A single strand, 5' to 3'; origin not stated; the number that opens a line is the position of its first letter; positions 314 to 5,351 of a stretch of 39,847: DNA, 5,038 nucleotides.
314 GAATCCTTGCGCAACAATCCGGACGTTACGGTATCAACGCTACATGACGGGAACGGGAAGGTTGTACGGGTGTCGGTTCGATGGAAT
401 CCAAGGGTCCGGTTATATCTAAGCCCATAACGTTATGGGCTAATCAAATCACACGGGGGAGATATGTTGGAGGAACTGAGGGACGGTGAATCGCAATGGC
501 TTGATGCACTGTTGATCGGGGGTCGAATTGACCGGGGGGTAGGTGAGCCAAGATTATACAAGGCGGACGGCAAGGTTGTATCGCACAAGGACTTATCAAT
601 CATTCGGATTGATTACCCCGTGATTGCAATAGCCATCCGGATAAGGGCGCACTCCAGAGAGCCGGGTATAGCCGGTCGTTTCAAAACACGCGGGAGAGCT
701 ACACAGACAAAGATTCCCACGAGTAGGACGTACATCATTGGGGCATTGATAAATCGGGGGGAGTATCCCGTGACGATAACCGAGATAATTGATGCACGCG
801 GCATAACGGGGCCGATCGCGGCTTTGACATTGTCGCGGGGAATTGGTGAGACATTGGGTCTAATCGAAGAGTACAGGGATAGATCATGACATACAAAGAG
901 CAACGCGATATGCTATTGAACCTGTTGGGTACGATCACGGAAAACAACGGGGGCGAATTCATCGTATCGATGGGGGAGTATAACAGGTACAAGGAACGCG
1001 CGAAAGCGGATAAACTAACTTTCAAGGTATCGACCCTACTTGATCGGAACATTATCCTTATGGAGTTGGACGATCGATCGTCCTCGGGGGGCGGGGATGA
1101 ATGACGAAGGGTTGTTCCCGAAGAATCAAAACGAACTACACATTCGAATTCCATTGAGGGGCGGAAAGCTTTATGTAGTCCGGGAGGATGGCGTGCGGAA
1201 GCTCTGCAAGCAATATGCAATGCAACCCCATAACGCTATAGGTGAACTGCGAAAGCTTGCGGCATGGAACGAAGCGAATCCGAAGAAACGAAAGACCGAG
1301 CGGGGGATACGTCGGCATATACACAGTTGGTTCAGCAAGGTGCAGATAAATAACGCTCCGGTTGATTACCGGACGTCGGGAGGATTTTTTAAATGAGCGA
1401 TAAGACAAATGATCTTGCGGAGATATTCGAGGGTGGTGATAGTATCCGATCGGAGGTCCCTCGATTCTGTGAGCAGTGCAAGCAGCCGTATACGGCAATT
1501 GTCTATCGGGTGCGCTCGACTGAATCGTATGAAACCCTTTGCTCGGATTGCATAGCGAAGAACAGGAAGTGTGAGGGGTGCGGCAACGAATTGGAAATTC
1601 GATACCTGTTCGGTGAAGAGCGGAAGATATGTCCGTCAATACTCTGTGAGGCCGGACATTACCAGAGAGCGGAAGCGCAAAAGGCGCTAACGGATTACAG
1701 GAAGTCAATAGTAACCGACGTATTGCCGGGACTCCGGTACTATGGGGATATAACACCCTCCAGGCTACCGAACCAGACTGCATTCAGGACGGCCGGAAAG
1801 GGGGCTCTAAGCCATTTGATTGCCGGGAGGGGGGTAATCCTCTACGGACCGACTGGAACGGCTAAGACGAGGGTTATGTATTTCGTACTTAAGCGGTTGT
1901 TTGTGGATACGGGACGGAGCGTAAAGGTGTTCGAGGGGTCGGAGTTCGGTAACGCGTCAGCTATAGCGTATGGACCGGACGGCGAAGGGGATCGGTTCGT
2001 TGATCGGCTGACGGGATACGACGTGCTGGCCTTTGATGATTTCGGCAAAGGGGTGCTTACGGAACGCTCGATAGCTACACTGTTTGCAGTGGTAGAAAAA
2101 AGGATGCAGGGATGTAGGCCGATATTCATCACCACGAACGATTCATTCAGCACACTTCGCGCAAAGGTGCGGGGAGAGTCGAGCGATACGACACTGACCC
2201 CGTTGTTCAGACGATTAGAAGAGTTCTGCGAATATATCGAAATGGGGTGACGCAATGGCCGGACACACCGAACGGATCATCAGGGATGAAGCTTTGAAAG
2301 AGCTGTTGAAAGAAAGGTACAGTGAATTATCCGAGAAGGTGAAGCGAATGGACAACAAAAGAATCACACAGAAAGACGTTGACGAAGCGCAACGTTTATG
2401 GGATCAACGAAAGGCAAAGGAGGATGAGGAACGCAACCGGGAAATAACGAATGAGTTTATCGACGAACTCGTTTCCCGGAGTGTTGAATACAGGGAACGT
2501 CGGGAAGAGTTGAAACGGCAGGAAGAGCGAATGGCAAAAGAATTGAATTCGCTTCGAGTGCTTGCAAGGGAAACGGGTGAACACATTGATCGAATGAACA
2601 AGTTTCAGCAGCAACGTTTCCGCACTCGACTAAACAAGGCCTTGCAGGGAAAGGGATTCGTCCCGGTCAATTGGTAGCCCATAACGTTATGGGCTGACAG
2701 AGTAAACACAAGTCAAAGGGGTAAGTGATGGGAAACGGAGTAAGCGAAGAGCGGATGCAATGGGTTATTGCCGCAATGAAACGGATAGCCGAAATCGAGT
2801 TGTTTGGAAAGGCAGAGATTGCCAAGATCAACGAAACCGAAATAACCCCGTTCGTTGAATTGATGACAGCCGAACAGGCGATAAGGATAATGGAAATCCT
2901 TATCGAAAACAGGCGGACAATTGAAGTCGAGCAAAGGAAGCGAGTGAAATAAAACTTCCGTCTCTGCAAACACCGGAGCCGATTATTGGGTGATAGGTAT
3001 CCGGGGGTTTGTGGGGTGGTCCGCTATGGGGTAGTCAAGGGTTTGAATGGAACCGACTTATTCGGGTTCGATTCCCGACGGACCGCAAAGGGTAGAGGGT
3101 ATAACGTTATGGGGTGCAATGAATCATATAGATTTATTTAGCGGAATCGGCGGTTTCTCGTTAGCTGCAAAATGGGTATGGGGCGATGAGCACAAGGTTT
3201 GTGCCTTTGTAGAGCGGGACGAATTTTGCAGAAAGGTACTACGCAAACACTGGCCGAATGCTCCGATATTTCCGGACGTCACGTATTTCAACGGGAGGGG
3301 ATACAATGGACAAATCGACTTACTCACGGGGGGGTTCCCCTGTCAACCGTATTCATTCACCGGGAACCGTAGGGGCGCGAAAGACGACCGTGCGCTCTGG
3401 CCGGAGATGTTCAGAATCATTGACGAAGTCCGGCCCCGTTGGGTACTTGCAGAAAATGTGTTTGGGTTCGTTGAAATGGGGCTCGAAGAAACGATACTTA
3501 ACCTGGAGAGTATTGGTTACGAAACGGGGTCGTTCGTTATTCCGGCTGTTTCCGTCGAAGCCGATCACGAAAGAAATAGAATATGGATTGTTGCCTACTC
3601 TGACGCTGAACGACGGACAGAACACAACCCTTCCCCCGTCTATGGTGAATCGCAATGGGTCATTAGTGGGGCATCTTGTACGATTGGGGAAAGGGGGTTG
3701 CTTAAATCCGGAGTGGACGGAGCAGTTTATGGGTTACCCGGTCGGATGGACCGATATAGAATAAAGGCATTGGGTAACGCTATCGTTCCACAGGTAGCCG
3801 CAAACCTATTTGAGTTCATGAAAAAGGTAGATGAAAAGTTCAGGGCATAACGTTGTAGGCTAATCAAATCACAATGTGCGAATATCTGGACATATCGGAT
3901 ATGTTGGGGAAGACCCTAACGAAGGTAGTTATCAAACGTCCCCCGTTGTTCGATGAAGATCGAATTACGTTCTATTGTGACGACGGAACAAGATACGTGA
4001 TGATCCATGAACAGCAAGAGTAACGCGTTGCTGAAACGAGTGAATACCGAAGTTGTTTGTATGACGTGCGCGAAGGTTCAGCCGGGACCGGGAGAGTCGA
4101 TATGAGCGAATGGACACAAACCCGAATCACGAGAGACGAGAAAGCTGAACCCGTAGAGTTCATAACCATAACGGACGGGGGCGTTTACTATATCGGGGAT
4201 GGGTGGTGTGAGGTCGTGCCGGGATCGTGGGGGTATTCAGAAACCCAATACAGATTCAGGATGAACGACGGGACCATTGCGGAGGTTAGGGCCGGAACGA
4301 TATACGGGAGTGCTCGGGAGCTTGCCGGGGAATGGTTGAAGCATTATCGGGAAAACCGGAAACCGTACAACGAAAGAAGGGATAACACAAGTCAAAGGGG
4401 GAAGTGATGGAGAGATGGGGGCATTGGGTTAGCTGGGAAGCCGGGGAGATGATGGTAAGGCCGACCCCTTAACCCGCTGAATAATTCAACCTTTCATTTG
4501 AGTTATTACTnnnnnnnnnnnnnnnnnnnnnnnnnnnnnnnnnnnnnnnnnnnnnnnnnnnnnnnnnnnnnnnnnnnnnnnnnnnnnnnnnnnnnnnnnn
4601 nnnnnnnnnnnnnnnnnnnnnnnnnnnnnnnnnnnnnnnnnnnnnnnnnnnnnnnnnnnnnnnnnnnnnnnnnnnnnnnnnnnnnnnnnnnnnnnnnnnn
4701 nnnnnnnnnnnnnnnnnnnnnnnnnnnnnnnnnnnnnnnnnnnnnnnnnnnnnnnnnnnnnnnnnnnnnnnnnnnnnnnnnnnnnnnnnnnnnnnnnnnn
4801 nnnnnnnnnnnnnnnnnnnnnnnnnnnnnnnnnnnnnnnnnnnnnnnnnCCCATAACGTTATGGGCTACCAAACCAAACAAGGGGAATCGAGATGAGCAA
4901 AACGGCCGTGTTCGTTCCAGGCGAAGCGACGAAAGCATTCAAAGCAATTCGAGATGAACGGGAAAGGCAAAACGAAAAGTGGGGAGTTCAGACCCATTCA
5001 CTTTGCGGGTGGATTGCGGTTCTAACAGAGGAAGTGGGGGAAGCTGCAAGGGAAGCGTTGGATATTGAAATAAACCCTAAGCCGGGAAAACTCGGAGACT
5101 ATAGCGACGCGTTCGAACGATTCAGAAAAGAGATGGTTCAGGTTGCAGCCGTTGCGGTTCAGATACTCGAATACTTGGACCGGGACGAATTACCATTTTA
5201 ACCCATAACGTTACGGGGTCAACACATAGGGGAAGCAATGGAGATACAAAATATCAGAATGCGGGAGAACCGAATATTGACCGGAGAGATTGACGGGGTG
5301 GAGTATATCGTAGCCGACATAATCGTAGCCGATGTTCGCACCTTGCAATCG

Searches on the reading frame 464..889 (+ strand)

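Call 25: search_protein_families(library=pfam, proteins=[window:464-889:+], max_evalue=1)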
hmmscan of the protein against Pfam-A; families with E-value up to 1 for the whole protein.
window:464-889:+ (141 aa): 1 family
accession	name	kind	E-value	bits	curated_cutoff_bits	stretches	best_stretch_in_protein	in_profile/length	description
PF12802.13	MarR_2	-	0.16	12.6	27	1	85-117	4-35/61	MarR family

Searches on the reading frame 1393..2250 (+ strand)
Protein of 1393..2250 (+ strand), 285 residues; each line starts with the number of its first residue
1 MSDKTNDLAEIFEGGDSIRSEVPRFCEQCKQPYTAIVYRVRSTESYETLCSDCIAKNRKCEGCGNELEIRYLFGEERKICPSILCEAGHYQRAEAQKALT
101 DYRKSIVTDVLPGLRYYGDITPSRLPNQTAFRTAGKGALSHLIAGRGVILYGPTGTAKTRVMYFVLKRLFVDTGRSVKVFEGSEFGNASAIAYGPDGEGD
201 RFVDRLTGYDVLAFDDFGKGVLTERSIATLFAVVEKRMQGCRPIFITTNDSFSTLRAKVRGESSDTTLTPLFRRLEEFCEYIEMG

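Call 11: search_protein_families(library=phrogs, proteins=[window:1393-2250:+], max_evalue=0.01)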
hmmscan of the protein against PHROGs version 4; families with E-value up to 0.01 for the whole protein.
window:1393-2250:+ (285 aa): 3 families
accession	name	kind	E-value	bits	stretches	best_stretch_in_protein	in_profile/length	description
phrog_50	-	DNA, RNA and nucleotide metabolism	4.7e-20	73.2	1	25-258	277-484/570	DnaC-like helicase loader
phrog_3277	-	DNA, RNA and nucleotide metabolism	1e-12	49.2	1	145-260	10-129/168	DnaC-like helicase loader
phrog_26922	-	DNA, RNA and nucleotide metabolism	0.00018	23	1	209-258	12-61/92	DnaC-like helicase loader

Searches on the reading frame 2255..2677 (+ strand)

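Call 25: search_protein_families(library=pfam, proteins=[window:2255-2677:+], max_evalue=1)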
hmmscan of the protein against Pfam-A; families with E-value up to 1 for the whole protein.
window:2255-2677:+ (140 aa): 10 families
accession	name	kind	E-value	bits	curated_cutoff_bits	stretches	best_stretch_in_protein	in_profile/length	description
PF14932.11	HAUS-augmin3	-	0.059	13.3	29.4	1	23-120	30-126/260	HAUS augmin-like complex subunit 3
PF09848.15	SLFN-g3_helicase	-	0.13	11.9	24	1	12-77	55-118/354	Schlafen group 3, DNA/RNA helicase domain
PF02636.23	Methyltransf_28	-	0.14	12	23.3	1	23-86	56-120/249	Putative S-adenosyl-L-methionine-dependent methyltransferase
PF15556.11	Zwint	-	0.15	12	29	1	59-136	126-197/252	ZW10 interactor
PF13206.11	VSG_B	-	0.2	11.3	25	1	24-134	72-169/352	Trypanosomal VSG domain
PF18814.6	PBECR5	-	0.21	11.8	25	1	6-105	138-225/239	phage-Barnase-EndoU-ColicinE5/D-RelE like nuclease5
PF09804.14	DENND11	-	0.34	10.8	27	1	15-117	87-183/283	DENN domain-containing protein 11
PF03849.19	Tfb2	-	0.66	9.3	34.5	1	81-134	54-106/358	Transcription factor Tfb2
PF14362.11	DUF4407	-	0.76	9.4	31.3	1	16-121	123-228/297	Domain of unknown function (DUF4407)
PF02616.19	SMC_ScpA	-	0.97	9.8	24.6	1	46-116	53-122/232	Segregation and condensation protein ScpA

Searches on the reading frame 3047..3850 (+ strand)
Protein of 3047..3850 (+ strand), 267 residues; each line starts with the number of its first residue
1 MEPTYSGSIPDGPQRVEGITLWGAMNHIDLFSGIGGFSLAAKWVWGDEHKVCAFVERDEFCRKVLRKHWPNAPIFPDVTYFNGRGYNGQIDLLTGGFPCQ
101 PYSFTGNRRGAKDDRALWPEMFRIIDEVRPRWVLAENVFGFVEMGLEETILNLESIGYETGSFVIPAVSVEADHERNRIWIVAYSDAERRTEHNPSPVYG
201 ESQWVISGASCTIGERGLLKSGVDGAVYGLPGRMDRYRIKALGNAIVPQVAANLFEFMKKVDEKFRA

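Call 11: search_protein_families(library=phrogs, proteins=[window:3047-3850:+], max_evalue=0.01)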
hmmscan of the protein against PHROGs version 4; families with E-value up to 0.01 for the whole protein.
window:3047-3850:+ (267 aa): 6 families
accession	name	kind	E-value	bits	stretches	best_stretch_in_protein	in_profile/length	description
phrog_363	-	other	1.8e-61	209.1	1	23-264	52-318/327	DNA methyltransferase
phrog_116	-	other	3.1e-42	145.8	1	24-191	207-379/779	DNA methyltransferase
phrog_32758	-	other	2.2e-11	44.7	2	150-199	9-58/154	DNA methyltransferase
phrog_5999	-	other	1.9e-09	38.5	1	27-112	5-94/109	DNA methyltransferase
phrog_29583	-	other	2.4e-07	30.9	1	44-142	28-132/468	DNA methyltransferase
phrog_36267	-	other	6.7e-07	30.1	1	25-80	1-53/151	DNA methyltransferase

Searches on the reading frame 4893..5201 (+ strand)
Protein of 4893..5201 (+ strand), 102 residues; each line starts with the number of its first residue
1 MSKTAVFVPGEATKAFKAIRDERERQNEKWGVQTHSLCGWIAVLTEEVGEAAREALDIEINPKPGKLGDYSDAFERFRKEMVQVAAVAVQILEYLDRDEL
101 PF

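Call 58: search_protein_families(library=phrogs, proteins=[window:4893-5201:+], max_evalue=0.01)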
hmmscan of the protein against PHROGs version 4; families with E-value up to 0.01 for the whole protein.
window:4893-5201:+ (102 aa): 2 families
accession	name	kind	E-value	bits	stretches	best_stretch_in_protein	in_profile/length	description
phrog_2831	-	unknown function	2.2e-19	70.9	1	12-99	16-98/295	-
phrog_24212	-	unknown function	1.9e-07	31.7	1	13-97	7-83/204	-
